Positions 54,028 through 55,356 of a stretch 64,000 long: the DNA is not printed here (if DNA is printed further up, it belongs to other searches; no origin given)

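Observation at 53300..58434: Four-gene module with no named counterpart: three paralogous Zn-ribbon proteins (two membrane-anchored) plus a HerA/YjgR-like ATPase with a coiled-coil tail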

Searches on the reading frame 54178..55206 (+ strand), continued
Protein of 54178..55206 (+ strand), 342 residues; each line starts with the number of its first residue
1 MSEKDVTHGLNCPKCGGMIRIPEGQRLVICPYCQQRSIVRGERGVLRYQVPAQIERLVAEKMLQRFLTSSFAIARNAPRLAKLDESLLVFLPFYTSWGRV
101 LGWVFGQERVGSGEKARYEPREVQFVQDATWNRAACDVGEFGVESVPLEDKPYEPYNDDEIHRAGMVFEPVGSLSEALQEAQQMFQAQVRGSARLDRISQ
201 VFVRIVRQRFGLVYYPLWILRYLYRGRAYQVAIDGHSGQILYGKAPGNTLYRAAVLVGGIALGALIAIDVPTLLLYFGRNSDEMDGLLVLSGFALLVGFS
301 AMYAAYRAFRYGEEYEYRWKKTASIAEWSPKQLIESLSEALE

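Call 66: find_encoding_contigs(protein=P0417, flank=7000, max_places=1)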
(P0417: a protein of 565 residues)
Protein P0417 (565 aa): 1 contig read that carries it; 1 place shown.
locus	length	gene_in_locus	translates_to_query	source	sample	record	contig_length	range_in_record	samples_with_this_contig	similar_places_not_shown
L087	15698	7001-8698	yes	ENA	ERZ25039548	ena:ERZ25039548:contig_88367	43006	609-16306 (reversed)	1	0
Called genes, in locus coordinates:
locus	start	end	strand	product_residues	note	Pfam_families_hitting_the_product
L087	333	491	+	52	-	-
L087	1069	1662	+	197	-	-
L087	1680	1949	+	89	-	-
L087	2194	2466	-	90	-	PF01184:Gpr1_Fun34_YaaH (weak)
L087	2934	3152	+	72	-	-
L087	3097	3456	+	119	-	-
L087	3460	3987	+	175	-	-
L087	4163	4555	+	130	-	-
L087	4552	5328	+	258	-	-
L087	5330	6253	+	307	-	-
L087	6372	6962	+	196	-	-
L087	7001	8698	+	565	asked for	-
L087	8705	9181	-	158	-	PF01161:PBP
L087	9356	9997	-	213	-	PF01161:PBP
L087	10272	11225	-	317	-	PF01061:ABC2_membrane (weak), PF12679:ABC2_membrane_2 (weak)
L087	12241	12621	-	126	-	-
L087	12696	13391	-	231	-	-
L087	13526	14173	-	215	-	PF01381:HTH_3 (weak), PF13443:HTH_26 (faint)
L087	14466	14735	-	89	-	PF01972:SDH_protease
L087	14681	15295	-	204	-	PF01972:SDH_protease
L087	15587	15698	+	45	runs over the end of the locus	-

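Call 67: find_encoding_contigs(protein=P0493, flank=7000, max_places=1)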
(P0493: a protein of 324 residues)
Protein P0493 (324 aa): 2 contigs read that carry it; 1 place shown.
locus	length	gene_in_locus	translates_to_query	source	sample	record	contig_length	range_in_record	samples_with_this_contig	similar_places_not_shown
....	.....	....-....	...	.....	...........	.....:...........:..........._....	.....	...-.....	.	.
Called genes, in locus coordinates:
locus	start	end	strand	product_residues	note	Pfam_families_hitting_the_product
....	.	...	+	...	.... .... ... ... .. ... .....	?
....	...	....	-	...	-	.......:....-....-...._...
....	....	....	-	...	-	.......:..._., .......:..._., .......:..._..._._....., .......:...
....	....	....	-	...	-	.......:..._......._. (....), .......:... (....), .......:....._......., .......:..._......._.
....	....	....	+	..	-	-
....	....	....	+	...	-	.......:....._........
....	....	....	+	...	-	-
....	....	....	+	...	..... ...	-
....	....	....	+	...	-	-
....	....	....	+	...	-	-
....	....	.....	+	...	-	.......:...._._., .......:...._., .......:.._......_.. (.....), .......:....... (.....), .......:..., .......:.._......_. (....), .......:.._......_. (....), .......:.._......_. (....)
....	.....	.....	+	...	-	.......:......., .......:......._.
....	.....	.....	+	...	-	-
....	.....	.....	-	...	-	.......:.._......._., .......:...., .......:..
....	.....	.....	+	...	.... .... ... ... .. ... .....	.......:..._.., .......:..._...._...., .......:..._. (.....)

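Call 68: find_encoding_contigs(protein=P0523, flank=7000, max_places=1)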
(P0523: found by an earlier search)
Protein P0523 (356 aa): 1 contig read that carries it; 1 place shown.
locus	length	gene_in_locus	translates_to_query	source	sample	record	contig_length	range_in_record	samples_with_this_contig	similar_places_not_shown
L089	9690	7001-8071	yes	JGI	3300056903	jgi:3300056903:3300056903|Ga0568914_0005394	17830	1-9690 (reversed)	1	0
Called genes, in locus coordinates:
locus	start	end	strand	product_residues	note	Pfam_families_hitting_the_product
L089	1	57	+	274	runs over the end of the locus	PF21948:LplA-B_cat, PF03099:BPL_LplA_LipB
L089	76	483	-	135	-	PF00436:SSB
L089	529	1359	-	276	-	PF15619:Lebercilin (weak), PF12895:ANAPC3 (faint), PF13371:TPR_9 (faint), PF13525:YfiO, PF07719:TPR_2 (faint), PF13428:TPR_14 (faint), PF13432:TPR_16 (faint), PF13174:TPR_6, +1 more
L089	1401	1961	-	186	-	PF00691:OmpA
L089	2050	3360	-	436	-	PF04052:TolB_N, PF26550:Tricorn_2nd, PF26549:Tricorn_N, PF07676:PD40, PF26549:Tricorn_N, PF07676:PD40, PF26550:Tricorn_2nd, PF26549:Tricorn_N, +9 more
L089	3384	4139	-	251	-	PF13103:TonB_2, PF03544:TonB_C (weak)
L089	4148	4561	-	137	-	PF02472:ExbD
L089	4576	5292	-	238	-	PF01618:MotA_ExbB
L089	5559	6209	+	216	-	PF02834:LigT_PEase, PF13563:2_5_RNA_ligase2, PF02834:LigT_PEase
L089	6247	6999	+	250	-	-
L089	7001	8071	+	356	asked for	-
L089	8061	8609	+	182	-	-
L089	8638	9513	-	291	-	-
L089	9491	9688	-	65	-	?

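Call 74: search_dna_similar(query=window:54178-55206:+, collection=plasmids, mode=protein, max_rows=15, max_evalue=0.01)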
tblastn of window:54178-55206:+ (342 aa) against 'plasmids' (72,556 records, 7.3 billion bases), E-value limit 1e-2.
Records with a match: 1; places in all: 1; records where one place covers at least 80% of the query: 0.
Best place of each record, by identity: <60% 1.
By first word of the organism name: Pseudorhodobacter 1.
By predicted mobility (MOB-suite, as given by PLSDB): mobilizable 1.
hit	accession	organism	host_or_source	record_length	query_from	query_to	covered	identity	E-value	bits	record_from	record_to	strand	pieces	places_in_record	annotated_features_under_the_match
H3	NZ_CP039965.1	Pseudorhodobacter turbinis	single bacterial isolate,Turban shell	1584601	12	240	67%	23.8%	3e-3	47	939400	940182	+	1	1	record has no annotation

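Call 90: search_protein_families(library=ncbifam, proteins=[L056:9583-10656:+, L085:6106-7260:+], max_evalue=0.01)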
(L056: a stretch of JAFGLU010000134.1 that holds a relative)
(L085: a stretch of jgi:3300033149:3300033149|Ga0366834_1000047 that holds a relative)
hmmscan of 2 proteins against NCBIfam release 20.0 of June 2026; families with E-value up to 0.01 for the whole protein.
L056:9583-10656:+ (357 aa): 9 families
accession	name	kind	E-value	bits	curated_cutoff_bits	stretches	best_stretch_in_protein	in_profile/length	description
NF010492.0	PRK13912.1-3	equivalog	2.2e-27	95.8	297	2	215-351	23-171/178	nuclease NucT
NF038319.1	DISARM_DrmC_I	equivalog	3.1e-25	89.1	133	2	68-189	98-234/236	DISARM system phospholipase D-like protein DrmC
NF010491.0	PRK13912.1-2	equivalog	4.8e-25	88.4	225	2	227-341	39-163/180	nuclease NucT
NF010490.0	PRK13912.1-1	equivalog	8.6e-20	71.4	211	2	216-336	20-137/159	nuclease NucT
NF010493.0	PRK13912.1-4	equivalog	1.7e-17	64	351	2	217-352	18-165/171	nuclease NucT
TIGR04265.1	bac_cardiolipin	equivalog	2.6e-11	43.2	290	1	229-350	323-449/483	cardiolipin synthase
NF041068.1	DpdK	equivalog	7.9e-10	38.6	100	1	254-351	69-166/167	phospholipase D-like domain-containing protein DpdK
NF009107.0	PRK12452.1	equivalog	1.5e-06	27.2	787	1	226-354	346-479/509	cardiolipin synthase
NF008427.0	PRK11263.1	equivalog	0.00011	21.4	281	0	300-322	111-133/409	cardiolipin synthase ClsB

L085:6106-7260:+ (384 aa): 3 families
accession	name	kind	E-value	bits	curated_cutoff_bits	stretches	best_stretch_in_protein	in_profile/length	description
TIGR01933.1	hflK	equivalog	4.1e-05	23.1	159.4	1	146-242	79-174/261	FtsH protease activity modulator HflK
NF045510.1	4Cys_prefix_kin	domain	4.9e-05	23.5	24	0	370-382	13-25/26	4-Cys prefix domain-containing protein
NF011149.0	PRK14559.1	equivalog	0.00083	18.2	374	1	331-383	3-51/642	serine/threonine phosphatase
